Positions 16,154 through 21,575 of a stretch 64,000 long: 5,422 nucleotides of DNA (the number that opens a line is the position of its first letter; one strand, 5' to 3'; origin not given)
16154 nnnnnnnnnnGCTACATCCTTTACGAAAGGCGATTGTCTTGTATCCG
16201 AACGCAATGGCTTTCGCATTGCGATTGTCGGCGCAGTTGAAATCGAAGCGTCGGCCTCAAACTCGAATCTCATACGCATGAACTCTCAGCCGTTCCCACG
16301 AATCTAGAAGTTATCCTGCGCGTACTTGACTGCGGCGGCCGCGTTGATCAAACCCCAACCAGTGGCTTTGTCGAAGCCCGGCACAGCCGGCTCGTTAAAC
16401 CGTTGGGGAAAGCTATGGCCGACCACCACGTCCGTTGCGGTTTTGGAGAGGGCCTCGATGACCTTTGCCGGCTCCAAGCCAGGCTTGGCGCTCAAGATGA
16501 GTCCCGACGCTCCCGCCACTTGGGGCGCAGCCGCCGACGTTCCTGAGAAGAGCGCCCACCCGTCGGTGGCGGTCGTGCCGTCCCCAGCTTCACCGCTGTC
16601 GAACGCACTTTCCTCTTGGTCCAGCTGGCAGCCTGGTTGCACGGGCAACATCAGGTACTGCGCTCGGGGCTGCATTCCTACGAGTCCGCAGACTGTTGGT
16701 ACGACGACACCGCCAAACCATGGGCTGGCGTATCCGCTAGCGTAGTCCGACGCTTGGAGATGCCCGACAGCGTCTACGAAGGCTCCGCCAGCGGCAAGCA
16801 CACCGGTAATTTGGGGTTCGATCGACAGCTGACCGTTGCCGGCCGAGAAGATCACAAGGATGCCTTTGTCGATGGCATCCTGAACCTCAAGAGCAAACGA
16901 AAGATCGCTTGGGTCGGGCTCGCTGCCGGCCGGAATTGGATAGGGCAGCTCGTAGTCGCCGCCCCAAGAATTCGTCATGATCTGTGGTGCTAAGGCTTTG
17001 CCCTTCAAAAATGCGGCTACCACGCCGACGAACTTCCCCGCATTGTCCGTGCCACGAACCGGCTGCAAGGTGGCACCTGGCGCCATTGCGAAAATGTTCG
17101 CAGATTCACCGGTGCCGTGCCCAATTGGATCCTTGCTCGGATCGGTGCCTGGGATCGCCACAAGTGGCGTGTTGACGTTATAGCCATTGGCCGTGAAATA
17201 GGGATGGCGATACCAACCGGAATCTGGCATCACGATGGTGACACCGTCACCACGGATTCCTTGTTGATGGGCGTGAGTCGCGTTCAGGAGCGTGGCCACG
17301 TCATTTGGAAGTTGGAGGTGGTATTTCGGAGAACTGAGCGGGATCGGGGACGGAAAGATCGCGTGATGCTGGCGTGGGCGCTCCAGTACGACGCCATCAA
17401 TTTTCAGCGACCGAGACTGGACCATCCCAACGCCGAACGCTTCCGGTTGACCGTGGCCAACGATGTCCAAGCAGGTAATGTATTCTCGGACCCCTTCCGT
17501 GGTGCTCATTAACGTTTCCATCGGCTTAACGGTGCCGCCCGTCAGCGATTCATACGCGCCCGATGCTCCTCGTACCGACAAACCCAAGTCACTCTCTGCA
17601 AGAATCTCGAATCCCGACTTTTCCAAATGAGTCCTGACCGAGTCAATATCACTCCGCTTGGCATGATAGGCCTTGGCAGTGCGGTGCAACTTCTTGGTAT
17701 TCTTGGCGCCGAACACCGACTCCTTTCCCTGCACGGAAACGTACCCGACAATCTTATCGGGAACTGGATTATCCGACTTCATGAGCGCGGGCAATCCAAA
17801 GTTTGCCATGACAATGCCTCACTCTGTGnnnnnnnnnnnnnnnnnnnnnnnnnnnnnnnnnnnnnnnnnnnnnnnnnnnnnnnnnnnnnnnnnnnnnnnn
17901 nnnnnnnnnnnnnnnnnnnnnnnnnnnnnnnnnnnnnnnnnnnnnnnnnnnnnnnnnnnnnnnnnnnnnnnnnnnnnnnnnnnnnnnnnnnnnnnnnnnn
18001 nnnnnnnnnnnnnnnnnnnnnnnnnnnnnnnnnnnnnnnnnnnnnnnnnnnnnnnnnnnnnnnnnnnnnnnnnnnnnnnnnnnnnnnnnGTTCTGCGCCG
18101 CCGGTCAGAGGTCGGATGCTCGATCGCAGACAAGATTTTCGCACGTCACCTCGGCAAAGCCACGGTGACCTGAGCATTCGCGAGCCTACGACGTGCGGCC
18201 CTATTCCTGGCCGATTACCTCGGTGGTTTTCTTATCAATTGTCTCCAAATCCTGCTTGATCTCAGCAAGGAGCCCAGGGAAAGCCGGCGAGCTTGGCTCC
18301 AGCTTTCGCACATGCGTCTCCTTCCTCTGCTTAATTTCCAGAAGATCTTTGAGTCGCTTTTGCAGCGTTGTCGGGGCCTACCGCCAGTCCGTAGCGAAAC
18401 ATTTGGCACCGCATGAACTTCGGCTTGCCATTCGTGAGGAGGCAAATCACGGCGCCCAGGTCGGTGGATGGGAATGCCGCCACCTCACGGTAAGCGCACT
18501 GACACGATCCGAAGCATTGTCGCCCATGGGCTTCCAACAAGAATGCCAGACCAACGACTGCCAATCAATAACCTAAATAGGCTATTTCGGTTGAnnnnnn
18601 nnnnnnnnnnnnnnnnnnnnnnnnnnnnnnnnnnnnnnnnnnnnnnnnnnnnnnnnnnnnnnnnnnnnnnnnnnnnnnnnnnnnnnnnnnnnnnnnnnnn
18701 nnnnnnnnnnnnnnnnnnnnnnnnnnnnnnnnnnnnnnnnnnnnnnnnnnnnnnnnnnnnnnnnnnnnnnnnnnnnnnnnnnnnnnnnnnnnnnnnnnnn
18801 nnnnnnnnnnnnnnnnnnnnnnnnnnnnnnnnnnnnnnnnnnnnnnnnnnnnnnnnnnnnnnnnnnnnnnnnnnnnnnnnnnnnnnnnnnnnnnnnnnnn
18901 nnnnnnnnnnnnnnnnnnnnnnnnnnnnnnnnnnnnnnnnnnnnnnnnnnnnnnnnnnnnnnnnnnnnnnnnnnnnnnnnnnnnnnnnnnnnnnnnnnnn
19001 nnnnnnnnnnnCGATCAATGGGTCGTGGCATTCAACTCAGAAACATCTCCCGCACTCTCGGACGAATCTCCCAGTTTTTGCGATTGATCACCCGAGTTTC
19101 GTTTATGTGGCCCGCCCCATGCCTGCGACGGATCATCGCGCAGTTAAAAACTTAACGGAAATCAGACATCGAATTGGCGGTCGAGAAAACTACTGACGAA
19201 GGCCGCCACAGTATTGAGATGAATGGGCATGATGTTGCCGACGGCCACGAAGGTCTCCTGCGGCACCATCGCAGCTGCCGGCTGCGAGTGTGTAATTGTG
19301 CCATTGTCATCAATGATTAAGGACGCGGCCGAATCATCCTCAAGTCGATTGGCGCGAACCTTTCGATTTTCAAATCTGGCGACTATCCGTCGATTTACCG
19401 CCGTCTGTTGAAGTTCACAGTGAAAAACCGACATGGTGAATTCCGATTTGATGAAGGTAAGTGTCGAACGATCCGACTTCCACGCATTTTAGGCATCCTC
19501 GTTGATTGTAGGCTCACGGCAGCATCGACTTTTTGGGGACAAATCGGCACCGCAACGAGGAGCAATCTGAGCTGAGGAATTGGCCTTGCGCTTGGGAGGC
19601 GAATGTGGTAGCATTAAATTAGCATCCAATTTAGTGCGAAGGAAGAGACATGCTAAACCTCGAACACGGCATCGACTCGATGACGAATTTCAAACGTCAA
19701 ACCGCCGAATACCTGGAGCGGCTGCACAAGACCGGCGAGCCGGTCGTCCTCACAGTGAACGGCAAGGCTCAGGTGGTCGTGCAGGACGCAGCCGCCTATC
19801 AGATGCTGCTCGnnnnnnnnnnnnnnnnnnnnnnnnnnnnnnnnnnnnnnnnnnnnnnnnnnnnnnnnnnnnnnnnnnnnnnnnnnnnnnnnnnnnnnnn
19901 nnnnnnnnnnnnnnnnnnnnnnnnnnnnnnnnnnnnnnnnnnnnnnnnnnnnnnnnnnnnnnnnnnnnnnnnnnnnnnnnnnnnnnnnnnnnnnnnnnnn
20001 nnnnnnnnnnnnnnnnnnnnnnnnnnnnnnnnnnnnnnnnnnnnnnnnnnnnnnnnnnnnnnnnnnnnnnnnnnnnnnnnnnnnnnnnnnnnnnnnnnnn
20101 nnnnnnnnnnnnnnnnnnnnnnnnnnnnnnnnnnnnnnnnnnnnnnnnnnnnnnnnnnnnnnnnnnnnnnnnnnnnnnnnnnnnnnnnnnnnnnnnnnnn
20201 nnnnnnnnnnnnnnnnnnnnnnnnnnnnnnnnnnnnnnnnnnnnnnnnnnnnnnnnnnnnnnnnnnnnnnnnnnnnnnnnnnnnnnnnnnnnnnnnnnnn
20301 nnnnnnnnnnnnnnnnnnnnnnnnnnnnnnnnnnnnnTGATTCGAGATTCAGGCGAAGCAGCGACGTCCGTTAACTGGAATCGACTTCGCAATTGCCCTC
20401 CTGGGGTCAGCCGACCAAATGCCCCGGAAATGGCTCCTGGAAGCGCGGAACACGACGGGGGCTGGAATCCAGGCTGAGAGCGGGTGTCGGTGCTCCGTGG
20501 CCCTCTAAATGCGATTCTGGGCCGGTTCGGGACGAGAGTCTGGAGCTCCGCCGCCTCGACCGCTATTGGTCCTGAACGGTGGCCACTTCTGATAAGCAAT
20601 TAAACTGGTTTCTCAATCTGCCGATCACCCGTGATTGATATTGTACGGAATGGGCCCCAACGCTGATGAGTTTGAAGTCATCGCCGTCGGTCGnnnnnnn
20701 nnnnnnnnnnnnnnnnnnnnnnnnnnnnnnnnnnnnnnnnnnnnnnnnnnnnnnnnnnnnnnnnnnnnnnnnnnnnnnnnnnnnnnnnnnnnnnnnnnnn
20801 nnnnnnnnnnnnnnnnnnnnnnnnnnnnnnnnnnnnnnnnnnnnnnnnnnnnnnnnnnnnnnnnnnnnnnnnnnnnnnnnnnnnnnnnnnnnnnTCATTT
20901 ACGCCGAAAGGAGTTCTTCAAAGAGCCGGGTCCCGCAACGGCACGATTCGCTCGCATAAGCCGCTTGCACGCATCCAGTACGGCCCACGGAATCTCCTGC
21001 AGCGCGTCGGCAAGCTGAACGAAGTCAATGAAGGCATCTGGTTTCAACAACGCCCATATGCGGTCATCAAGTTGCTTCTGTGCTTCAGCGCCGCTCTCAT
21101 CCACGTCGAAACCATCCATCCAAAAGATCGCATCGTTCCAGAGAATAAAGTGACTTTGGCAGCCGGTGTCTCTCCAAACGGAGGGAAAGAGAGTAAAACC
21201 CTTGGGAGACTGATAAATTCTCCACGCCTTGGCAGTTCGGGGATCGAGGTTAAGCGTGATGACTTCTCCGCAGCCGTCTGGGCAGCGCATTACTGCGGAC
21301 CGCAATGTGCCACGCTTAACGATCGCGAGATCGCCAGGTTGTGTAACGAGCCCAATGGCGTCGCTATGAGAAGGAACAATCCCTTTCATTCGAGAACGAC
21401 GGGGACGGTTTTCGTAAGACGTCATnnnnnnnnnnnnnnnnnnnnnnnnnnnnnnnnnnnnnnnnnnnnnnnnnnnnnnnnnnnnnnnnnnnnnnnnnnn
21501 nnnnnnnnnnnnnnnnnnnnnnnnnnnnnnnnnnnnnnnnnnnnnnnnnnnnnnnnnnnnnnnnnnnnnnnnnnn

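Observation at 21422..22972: Catalytically complete kinase-fold protein embedded in the Ubl operon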

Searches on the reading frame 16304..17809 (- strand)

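Call 42: search_protein_families(library=pfam, proteins=[window:16304-17809:-], max_evalue=0.001)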
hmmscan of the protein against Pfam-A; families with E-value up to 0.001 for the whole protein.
window:16304-17809:- (501 aa): 1 family
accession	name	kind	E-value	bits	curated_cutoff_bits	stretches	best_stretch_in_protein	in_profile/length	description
PF00082.27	Peptidase_S8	-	1.4e-16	61.1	21.8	1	187-486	1-288/288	Subtilase family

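Call 93: search_protein_families(library=padloc, proteins=[window:16304-17809:-], max_evalue=0.001)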
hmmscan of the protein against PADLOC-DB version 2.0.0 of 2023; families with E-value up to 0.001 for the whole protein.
window:16304-17809:- (501 aa): 1 family
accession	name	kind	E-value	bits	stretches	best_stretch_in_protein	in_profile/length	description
PDLC03014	subtilase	-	0.00072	17.1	1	404-466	333-382/391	-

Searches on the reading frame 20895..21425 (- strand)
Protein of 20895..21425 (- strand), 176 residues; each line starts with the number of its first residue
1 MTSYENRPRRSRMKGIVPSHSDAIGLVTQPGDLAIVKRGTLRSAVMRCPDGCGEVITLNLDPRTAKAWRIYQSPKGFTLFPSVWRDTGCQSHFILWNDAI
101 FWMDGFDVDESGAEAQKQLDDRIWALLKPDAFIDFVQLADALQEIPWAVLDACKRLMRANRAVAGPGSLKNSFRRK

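Call 5: search_protein_families(library=pfam, proteins=[window:20895-21425:-], max_evalue=1)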
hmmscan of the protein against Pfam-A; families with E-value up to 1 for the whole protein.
window:20895-21425:- (176 aa): 1 family
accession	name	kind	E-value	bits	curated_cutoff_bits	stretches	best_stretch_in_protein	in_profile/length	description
PF20137.4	DUF6527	-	5e-16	58.8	23.6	1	43-102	2-62/63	Family of unknown function (DUF6527)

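Call 6: search_protein_families(library=padloc, proteins=[window:20895-21425:-], max_evalue=1)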
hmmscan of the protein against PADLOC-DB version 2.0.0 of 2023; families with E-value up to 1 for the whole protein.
window:20895-21425:- (176 aa): 0 families

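Call 7: search_protein_families(library=ncbifam, proteins=[window:20895-21425:-], max_evalue=1)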
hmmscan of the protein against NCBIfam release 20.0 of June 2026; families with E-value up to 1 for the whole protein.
window:20895-21425:- (176 aa): 0 families

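Call 63: search_dna_similar(query=window:20895-21425:-, collection=plasmids, mode=protein, max_evalue=0.00001, max_rows=40)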
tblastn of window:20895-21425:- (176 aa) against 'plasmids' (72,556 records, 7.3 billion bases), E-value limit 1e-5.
Records with a match: 26; places in all: 28; records where one place covers at least 80% of the query: 13.
Best place of each record, by identity: <60% 26.
By first word of the organism name: Bradyrhizobium 9; Rhizobium 2; Roseomonas 2; Planctomycetes 2; Mesorhizobium 1; Ochrobactrum 1; Deinococcus 1; Agrobacterium 1; Robbsia 1; Abditibacteriota 1; and 5 more.
By predicted mobility (MOB-suite, as given by PLSDB): mobilizable 12; non-mobilizable 11; conjugative 3.
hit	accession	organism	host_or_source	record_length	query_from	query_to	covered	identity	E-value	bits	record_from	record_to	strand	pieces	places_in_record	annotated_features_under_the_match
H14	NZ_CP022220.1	Bradyrhizobium guangxiense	peanut,cell culture,roots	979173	17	174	90%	45.7%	1e-33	132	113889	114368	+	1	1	DUF6527 family protein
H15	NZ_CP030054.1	Bradyrhizobium guangzhouense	Arachis hypogaea,Microbe,nodule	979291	17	174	90%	45.7%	1e-33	132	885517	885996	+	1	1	DUF6527 family protein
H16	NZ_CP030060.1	Bradyrhizobium sp. CCBAU 53351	Arachis hypogaea,Microbe,nodule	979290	17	174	90%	45.7%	1e-33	132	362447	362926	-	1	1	DUF6527 family protein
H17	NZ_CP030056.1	Bradyrhizobium sp. CCBAU 53340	Arachis hypogaea,Microbe,nodule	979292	17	174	90%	45.7%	1e-33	132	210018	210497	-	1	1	DUF6527 family protein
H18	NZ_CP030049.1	Bradyrhizobium sp. CCBAU 53338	Arachis hypogaea,Microbe,nodule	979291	17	174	90%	45.7%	1e-33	132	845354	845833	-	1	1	DUF6527 family protein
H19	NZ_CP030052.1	Bradyrhizobium guangdongense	peanut,cell culture,roots of peanut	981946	17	174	90%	45.7%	1e-33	132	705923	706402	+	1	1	DUF6527 family protein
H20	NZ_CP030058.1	Bradyrhizobium guangdongense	Arachis hypogaea,Microbe,nodule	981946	17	174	90%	45.7%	1e-33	132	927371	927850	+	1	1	DUF6527 family protein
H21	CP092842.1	Bradyrhizobium sp. 62B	Arachis hypogaea L.,cell ...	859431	13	174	92%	44.0%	2e-34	134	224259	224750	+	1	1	DUF6527 family protein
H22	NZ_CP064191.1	Rhizobium sp. 007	Onobrychis viciifolia,cell culture,root ...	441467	9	176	95%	42.3%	1e-37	144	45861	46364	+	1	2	DUF6527 family protein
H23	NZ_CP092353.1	Rhizobium sp. C104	Cell culture,nodule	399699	9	174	94%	36.1%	6e-28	115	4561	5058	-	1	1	DUF6527 family protein | phosphotransferase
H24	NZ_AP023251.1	Mesorhizobium sp. 131-2-5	Lotus japonicus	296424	9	157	85%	38.9%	4e-31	124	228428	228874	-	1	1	DUF6527 family protein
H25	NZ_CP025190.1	Roseomonas mucosa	Homo sapiens,clinical, human skin, ...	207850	9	157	85%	38.9%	1e-27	115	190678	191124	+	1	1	none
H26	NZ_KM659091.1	Ochrobactrum sp. LM19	Lubin copper mine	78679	9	157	85%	38.9%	2e-26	111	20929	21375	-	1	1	DUF6527 family protein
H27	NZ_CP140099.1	Deinococcus sp. AB2017081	pure culture,soil near an iron factory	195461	9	102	53%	48.5%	8e-24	103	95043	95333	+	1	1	DUF6527 family protein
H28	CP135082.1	Agrobacterium pusense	Single cell,Heavy rainforest soil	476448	43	142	57%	39.8%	6e-9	61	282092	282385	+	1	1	record has no annotation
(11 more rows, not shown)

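Call 66: get_annotated_region(hit=H26, flank=5000)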
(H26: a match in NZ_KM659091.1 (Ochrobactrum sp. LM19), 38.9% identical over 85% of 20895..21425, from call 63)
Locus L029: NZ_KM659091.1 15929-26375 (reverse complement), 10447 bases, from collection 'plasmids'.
description: Ochrobactrum sp. LM19 plasmid pLM19O1, complete sequence
organism: Ochrobactrum sp. LM19 (NCBI taxid 1449781)
taxonomy: Bacteria; Pseudomonadota; Alphaproteobacteria; Hyphomicrobiales; Brucellaceae; Ochrobactrum; Ochrobactrum sp. LM19
host: -; source: Lubin copper mine; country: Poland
typing (MOB-suite, as given by PLSDB): non-mobilizable; replicon rep_cluster_582
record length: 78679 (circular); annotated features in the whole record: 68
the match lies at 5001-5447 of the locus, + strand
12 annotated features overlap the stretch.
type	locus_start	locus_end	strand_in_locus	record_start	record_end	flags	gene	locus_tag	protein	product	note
CDS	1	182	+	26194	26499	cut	-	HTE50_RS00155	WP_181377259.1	hypothetical protein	-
CDS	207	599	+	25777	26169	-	-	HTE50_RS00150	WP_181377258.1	DUF3597 domain-containing protein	-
CDS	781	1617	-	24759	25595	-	-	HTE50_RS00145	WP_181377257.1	hypothetical protein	-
CDS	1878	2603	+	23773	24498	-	-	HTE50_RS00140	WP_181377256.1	hypothetical protein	-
CDS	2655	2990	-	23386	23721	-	-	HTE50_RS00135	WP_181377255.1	hypothetical protein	-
CDS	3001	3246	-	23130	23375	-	-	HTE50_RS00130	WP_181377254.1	helix-turn-helix transcriptional regulator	-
CDS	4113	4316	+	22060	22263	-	-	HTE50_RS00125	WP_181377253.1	cold-shock protein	-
CDS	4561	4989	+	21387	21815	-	-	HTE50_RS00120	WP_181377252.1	hypothetical protein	-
CDS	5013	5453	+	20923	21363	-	-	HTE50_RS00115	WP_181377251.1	DUF6527 family protein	-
CDS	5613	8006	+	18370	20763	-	-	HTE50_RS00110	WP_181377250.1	hypothetical protein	-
CDS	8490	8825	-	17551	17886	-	-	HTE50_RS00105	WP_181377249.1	hypothetical protein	-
CDS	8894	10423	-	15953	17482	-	-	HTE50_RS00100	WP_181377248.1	IS66 family transposase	-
